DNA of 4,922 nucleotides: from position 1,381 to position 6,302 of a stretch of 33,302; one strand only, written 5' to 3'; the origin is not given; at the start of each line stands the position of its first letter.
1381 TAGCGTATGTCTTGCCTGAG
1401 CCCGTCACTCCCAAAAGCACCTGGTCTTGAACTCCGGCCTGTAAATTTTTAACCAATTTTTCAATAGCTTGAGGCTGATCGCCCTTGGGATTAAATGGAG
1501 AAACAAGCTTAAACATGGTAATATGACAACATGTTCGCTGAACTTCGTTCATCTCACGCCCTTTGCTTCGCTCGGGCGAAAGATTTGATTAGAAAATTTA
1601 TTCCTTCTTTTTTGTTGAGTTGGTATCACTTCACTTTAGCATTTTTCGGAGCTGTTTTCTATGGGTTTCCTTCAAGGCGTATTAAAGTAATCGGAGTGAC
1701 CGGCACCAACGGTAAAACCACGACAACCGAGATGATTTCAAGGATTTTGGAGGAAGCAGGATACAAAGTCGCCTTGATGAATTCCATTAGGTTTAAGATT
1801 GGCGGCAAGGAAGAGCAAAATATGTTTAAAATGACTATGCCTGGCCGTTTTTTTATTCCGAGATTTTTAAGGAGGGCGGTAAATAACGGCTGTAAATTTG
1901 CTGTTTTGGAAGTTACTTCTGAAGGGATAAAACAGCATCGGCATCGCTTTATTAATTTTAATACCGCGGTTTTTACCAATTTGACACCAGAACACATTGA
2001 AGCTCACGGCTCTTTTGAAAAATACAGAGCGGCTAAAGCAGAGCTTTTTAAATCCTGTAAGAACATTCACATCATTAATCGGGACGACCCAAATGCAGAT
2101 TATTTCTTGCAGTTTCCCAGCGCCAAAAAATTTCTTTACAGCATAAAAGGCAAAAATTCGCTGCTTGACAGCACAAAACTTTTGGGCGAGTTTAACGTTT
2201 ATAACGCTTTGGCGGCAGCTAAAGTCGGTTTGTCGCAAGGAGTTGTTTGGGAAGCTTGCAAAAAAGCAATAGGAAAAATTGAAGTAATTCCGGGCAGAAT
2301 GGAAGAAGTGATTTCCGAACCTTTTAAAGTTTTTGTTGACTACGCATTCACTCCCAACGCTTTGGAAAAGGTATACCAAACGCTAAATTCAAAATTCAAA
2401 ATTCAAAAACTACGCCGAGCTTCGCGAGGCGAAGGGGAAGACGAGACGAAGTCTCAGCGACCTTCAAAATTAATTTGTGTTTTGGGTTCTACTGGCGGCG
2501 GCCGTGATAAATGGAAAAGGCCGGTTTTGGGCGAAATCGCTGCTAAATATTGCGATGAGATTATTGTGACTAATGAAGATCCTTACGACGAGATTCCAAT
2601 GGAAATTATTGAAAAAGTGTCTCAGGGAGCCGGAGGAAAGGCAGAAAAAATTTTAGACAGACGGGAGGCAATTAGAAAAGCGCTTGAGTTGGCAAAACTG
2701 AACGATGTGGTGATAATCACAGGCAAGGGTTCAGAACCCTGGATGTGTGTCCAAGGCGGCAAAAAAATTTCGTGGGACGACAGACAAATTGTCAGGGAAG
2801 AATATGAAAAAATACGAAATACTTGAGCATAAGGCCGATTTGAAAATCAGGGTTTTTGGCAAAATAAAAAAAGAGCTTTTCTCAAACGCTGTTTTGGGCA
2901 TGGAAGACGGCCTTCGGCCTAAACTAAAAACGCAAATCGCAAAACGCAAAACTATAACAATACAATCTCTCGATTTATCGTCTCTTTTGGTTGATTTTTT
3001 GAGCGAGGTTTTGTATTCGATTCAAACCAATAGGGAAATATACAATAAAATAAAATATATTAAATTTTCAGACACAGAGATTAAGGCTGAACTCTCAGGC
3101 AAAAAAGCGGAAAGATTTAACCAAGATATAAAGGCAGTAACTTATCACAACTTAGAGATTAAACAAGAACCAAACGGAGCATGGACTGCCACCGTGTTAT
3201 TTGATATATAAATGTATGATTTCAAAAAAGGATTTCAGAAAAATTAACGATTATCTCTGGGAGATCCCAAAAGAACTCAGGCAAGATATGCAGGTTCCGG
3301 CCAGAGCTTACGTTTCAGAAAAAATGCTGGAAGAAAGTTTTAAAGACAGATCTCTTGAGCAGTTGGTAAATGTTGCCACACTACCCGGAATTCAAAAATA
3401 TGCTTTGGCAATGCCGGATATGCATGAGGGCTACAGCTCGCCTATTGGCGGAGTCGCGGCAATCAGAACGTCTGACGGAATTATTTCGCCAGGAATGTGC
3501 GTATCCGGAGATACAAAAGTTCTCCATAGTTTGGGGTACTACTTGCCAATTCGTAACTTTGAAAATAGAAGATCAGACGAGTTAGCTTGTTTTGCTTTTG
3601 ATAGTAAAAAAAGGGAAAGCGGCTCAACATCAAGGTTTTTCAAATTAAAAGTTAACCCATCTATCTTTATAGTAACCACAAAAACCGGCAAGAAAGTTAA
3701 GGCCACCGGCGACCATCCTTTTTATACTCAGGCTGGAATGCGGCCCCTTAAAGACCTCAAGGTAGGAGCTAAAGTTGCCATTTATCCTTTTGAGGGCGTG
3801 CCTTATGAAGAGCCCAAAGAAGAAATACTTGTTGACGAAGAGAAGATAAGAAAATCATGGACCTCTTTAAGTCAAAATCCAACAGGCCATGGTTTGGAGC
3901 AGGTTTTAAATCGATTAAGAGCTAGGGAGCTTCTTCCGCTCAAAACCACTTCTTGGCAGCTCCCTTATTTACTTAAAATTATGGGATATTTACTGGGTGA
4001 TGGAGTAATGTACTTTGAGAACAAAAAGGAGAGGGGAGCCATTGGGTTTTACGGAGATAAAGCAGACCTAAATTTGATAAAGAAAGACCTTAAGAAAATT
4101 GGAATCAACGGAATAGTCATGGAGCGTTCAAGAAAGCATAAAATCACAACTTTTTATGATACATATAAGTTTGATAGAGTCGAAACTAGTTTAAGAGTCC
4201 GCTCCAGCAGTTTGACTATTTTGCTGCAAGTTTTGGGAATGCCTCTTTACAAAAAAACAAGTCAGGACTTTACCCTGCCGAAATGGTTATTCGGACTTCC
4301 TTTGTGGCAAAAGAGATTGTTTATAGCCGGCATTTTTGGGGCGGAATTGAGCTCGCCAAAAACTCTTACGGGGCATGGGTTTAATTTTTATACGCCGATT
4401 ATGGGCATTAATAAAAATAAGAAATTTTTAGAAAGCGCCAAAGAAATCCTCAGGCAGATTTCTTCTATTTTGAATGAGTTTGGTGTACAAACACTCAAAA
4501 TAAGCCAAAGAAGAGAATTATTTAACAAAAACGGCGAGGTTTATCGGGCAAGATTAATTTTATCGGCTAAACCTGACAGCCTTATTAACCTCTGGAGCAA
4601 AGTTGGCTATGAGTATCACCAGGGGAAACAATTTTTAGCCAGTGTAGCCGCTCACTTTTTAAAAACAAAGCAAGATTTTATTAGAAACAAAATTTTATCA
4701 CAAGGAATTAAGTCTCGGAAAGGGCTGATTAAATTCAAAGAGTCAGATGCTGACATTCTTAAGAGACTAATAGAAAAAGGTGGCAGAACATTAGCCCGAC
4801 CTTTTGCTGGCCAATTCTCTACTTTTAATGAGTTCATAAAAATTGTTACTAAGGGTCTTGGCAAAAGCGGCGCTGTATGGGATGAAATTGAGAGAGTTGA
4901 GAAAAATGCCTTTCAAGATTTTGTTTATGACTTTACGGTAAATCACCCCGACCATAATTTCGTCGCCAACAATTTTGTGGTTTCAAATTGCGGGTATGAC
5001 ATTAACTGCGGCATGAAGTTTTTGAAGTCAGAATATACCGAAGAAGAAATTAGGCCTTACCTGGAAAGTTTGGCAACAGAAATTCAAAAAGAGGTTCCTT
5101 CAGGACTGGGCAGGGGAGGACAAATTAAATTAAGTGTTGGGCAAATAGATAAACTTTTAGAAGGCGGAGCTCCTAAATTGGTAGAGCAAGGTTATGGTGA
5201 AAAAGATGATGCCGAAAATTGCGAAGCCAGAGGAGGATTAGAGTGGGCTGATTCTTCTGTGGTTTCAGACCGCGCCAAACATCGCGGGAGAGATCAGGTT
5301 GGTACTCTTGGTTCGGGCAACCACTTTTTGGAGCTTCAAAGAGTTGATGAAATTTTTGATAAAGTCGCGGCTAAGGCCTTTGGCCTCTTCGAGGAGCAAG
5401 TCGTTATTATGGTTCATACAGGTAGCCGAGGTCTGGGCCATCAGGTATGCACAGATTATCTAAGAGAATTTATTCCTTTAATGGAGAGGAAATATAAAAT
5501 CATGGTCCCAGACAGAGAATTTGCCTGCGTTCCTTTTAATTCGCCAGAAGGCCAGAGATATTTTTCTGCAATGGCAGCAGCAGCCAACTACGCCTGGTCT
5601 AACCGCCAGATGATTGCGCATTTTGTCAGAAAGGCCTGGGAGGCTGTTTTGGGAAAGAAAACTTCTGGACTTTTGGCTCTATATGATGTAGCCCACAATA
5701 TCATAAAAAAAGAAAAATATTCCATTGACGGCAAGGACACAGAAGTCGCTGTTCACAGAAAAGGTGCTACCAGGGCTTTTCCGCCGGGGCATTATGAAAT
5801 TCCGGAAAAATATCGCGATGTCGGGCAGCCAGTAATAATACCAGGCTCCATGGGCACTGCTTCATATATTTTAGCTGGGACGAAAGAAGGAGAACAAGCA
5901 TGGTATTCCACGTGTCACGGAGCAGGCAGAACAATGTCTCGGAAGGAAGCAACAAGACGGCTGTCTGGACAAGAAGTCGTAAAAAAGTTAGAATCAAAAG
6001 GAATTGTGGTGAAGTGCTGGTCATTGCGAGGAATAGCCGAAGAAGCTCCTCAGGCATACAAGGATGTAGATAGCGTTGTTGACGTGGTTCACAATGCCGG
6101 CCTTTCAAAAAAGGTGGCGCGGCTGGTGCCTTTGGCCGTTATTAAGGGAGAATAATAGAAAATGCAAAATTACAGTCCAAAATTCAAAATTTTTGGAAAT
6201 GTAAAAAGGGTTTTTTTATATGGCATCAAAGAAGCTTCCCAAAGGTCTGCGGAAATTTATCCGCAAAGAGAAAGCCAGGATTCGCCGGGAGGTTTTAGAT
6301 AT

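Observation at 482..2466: Dispersed palindromic repeat family with copies inserted in-frame in uvrB and murE (Rickettsia-RPE-like behaviour)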

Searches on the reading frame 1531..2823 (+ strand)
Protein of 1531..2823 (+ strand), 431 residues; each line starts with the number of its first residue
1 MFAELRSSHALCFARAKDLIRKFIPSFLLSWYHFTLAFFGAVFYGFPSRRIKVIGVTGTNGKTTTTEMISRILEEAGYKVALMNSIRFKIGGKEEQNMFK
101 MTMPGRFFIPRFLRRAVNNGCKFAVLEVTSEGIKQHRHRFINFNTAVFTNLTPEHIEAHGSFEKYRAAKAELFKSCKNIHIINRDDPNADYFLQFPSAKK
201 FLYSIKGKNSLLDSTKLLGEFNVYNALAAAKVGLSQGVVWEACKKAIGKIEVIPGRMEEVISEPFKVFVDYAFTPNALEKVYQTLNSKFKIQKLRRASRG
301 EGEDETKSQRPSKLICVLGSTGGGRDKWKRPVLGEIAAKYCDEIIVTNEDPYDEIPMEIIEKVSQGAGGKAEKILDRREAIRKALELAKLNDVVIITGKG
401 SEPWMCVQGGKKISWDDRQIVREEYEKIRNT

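Call 10: search_solved_structures(query=window:1531-2823:+, show_alignments=2)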
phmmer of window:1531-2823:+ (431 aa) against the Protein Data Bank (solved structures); distinct sequences matched with E-value up to 0.001: 36.
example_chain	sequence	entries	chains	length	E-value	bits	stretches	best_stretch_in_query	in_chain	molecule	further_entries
8w9z_N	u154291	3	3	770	2e-54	188.6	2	34-196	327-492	UDP-N-acetylmuramoyl-L-alanyl-D-glutamate--2, 6-diaminopimelate ligase-like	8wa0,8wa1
8f5d_A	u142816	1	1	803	2.3e-49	171.9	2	40-209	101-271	Multifunctional fusion protein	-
7b6o_A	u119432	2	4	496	5.5e-49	170.7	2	24-189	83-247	UDP-N-acetylmuramoyl-L-alanyl-D-glutamate-2,6-diaminopimelate ligase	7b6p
1e8c_A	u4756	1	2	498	2.7e-48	168.4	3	24-189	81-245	UDP-N-ACETYLMURAMOYLALANYL-D-GLUTAMATE--2,6-DIAMINOPIMELATE LIGASE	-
7b53_A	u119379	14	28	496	2.8e-48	168.4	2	24-189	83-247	UDP-N-acetylmuramoyl-L-alanyl-D-glutamate--2,6-diaminopimelate ligase | UDP-N-acetylmuramoyl-L-alanyl-D-glutamate-2,6-diaminopimelate ligase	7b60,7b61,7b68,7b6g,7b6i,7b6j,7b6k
8r5o_Q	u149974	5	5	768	4.1e-48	167.8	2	35-217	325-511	PAP11 | PAP11, MurE-like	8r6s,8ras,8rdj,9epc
8qma_O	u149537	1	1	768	7.2e-47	163.7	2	35-217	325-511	PAP11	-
8xzv_J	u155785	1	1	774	1.6e-46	162.6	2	36-210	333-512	MurE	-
4bub_A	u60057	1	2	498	1.6e-45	159.2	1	32-424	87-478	UDP-N-ACETYLMURAMOYL-L-ALANYL-D-GLUTAMATE--LD-LYSINE LIGASE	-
2wtz_A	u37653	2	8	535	3.9e-42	148.1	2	36-174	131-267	UDP-N-ACETYLMURAMOYL-L-ALANYL-D-GLUTAMATE--2,6-DIAMINOPIMELATE LIGASE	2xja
7d27_A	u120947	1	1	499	7.2e-40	140.6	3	50-194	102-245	UDP-N-acetylmuramoyl-L-alanyl-D-glutamate--2,6-diaminopimelate ligase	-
8g6p_A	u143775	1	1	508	2.6e-38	135.5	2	36-174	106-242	UDP-N-acetylmuramoyl-L-alanyl-D-glutamate--2,6-diaminopimelate ligase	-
4c12_A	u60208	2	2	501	1.1e-37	133.5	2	40-206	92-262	UDP-N-ACETYLMURAMOYL-L-ALANYL-D-GLUTAMATE--L-LYSINE LIGASE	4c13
6vr7_A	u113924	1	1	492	4.7e-18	68.8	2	198-401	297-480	Mur ligase middle domain protein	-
3lk7_A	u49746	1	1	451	3.4e-12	49.5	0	51-89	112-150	UDP-N-acetylmuramoylalanine--D-glutamate ligase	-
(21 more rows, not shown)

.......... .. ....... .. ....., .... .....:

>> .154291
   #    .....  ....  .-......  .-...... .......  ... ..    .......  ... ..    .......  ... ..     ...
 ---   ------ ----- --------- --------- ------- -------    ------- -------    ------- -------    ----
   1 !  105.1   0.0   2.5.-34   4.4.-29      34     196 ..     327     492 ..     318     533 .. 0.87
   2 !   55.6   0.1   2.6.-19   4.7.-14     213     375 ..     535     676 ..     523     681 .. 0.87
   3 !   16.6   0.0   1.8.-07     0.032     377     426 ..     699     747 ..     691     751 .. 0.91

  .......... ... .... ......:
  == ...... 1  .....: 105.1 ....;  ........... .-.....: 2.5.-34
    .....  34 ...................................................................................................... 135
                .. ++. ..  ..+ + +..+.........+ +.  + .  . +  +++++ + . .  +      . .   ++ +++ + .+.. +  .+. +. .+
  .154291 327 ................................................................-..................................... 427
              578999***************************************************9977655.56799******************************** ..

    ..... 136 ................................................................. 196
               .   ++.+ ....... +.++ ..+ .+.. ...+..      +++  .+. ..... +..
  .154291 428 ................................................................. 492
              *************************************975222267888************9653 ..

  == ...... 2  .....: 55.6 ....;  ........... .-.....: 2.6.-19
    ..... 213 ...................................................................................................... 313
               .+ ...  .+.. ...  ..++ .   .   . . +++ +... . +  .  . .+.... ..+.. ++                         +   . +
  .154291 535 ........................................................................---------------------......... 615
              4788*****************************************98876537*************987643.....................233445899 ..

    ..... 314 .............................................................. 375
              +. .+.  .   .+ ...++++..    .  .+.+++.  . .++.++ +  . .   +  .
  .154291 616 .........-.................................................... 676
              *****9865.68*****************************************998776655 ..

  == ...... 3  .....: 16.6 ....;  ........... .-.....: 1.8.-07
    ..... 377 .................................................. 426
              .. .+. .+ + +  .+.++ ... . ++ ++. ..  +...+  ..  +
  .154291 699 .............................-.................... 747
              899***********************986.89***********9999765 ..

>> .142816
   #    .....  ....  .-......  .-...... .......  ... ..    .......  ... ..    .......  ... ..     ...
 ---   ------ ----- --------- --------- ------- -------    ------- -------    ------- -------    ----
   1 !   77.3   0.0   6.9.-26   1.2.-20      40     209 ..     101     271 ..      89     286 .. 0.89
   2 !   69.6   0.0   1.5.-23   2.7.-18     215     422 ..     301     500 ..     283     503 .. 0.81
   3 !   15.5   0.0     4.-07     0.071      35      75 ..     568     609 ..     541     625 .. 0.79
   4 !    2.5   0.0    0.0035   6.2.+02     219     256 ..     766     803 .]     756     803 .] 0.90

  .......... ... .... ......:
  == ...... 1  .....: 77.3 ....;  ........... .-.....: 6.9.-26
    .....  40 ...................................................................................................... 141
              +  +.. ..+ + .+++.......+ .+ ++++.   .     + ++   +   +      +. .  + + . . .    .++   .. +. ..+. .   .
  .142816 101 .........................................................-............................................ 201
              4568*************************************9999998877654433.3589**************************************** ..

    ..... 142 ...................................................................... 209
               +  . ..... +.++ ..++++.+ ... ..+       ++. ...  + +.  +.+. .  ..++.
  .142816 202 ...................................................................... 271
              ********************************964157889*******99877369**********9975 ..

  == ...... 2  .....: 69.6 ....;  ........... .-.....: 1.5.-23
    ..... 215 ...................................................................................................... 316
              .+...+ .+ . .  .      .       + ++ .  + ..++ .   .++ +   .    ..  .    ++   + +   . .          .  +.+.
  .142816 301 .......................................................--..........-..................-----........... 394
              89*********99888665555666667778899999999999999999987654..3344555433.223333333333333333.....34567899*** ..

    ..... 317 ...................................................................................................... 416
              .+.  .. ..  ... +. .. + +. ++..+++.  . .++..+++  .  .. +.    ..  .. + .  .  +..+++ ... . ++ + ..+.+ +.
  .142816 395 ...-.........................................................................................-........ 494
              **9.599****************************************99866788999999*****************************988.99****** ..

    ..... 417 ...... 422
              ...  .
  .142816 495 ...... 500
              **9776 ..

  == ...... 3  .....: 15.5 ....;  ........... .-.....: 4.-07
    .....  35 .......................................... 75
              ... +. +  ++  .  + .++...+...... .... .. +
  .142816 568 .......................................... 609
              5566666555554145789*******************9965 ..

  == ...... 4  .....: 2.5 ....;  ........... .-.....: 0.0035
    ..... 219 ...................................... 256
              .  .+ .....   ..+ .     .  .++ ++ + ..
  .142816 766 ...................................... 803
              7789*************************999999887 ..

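Call 56: find_homologous_proteins(query=window:1531-2823:+, max_evalue=1e-60)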
Query window:1531-2823:+ (431 aa): 7648 proteins with E <= 1e-60 among 8000 candidates; the best 120 are listed.
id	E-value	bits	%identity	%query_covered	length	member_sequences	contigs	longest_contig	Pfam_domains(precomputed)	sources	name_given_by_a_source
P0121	4.5e-271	917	100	94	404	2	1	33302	PF02875.27,PF08245.19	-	-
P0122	4.2e-202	690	75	96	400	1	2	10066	PF02875.27,PF08245.19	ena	-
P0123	1.5e-196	672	72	97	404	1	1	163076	PF02875.27,PF08245.19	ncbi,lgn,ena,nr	ncbi:MAG: hypothetical protein G01um101430_117 [Parcubacteria group bacterium Gr01-1014_30]|nr:MAG: 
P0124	1.0e-195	669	74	95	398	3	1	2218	PF02875.27,PF08245.19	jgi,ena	-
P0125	1.4e-194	665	72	95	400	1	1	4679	PF02875.27,PF08245.19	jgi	jgi:UDP-N-acetylmuramoyl-L-alanyl-D-glutamate--2,6-diaminopimelate ligase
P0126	2.7e-193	661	72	96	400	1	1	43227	PF02875.27,PF08245.19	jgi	jgi:UDP-N-acetylmuramoyl-L-alanyl-D-glutamate--2,6-diaminopimelate ligase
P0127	1.5e-191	655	73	96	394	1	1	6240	PF02875.27,PF08245.19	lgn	-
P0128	7.8e-191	653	71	96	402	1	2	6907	PF02875.27,PF08245.19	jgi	jgi:UDP-N-acetylmuramoyl-L-alanyl-D-glutamate--2,6-diaminopimelate ligase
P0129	1.4e-190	652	74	91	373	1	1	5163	PF02875.27,PF08245.19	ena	-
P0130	4.3e-190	650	70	96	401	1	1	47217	PF02875.27,PF08245.19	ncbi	-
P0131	1.9e-185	635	70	96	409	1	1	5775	PF02875.27,PF08245.19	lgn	-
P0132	1.4e-184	632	68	96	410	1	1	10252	PF02875.27,PF08245.19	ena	-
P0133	3.7e-183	628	69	96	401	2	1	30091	PF02875.27,PF08245.19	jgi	-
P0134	7.2e-183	627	68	96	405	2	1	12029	PF02875.27,PF08245.19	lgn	-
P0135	3.7e-182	624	69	96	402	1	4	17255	PF02875.27,PF08245.19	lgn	-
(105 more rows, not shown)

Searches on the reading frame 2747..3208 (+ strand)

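Call 85: search_protein_families(library=pfam, proteins=[window:2747-3208:+])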
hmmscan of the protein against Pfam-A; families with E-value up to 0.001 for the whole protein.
window:2747-3208:+ (154 aa): 1 family
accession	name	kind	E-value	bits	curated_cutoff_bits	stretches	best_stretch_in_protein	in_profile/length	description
PF01951.21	Archease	-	6.8e-30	104.6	25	1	23-154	1-136/136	Archease protein family (MTH1598/TM1083)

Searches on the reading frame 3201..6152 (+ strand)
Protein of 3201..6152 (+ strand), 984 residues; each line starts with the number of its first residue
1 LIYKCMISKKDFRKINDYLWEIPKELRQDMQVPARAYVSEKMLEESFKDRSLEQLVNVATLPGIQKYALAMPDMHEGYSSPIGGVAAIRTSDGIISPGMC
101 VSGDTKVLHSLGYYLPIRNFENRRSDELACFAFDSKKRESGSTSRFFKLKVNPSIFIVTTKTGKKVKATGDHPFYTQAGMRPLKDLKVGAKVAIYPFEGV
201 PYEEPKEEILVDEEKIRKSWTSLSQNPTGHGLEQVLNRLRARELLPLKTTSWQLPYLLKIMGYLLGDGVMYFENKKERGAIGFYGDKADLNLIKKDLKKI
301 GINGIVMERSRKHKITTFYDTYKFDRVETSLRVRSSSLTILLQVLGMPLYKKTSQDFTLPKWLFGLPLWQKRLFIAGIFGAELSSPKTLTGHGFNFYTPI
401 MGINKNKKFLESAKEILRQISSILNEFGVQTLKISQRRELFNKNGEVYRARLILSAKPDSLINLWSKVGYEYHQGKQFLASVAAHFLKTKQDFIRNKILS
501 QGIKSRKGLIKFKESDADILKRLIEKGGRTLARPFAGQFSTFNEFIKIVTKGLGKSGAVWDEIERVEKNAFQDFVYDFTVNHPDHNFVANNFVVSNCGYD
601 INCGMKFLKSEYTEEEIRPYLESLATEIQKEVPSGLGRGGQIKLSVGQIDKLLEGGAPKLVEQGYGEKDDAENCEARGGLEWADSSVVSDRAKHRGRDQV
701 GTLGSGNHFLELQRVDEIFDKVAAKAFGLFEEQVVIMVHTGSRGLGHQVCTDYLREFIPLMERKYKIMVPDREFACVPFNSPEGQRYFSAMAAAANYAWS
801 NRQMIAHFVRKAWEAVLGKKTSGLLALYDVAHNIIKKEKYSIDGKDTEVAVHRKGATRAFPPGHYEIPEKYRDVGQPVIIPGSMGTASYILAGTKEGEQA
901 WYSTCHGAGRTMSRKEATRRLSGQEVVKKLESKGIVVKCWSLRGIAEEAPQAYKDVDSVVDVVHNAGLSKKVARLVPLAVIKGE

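Call 85: search_protein_families(library=pfam, proteins=[window:3201-6152:+])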
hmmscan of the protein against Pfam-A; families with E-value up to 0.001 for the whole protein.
window:3201-6152:+ (984 aa): 2 families
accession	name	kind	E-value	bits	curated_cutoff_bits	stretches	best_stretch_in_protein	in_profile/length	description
PF01139.22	RtcB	-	4.4e-163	543.9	27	2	595-983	43-426/426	tRNA-splicing ligase RtcB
PF14890.11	Intein_splicing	-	1.6e-16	61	35.8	1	114-596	9-155/155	Intein splicing domain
